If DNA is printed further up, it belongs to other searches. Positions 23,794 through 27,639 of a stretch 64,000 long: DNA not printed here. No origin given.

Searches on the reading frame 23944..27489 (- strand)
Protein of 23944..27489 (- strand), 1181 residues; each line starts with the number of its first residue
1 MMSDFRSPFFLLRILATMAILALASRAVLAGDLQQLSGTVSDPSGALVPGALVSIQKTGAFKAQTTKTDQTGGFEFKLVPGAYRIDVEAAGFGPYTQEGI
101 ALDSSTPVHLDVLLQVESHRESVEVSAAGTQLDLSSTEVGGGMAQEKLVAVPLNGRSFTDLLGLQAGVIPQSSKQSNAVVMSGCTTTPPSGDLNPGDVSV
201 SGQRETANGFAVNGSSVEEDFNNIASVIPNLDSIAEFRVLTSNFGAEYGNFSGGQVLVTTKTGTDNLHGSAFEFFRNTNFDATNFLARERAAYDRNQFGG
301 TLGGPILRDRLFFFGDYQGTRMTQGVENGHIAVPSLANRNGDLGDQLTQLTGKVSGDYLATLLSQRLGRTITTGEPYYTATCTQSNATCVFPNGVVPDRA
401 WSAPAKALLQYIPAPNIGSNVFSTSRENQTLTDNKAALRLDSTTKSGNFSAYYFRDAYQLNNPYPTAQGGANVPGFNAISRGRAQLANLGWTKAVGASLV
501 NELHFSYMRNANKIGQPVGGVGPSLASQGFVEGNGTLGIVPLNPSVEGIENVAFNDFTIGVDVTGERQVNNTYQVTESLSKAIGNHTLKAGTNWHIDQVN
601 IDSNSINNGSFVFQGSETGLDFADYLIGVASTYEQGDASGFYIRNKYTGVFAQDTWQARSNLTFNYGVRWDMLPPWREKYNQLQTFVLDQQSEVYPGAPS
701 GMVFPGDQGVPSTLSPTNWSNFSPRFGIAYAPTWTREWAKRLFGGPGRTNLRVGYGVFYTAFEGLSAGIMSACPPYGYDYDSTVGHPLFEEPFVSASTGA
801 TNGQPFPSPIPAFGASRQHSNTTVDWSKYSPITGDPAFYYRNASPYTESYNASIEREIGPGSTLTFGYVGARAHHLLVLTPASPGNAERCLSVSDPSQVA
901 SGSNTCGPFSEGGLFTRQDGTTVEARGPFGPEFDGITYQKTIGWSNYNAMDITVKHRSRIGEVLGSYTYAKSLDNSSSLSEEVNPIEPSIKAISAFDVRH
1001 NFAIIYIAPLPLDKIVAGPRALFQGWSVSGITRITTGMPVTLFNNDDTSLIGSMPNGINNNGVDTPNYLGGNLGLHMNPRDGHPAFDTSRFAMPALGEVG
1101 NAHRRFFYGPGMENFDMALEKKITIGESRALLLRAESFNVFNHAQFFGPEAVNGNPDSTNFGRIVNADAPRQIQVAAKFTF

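Call 51: search_protein_families(library=pfam, proteins=[window:23944-27489:-], max_evalue=0.0001)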
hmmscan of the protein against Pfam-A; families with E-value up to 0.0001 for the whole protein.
window:23944-27489:- (1181 aa): 3 families
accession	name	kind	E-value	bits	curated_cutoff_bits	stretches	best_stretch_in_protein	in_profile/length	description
PF25183.1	OMP_b-brl_4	-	3.5e-171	572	30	1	259-1174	1-838/838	Outer membrane beta barrel domain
PF13620.12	CarboxypepD_reg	-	1.3e-17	64.3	32.3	1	35-114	1-81/82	Carboxypeptidase regulatory-like domain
PF13715.12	CarbopepD_reg_2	-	8.9e-06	26.1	32.2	1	36-98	1-61/88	CarboxypepD_reg-like domain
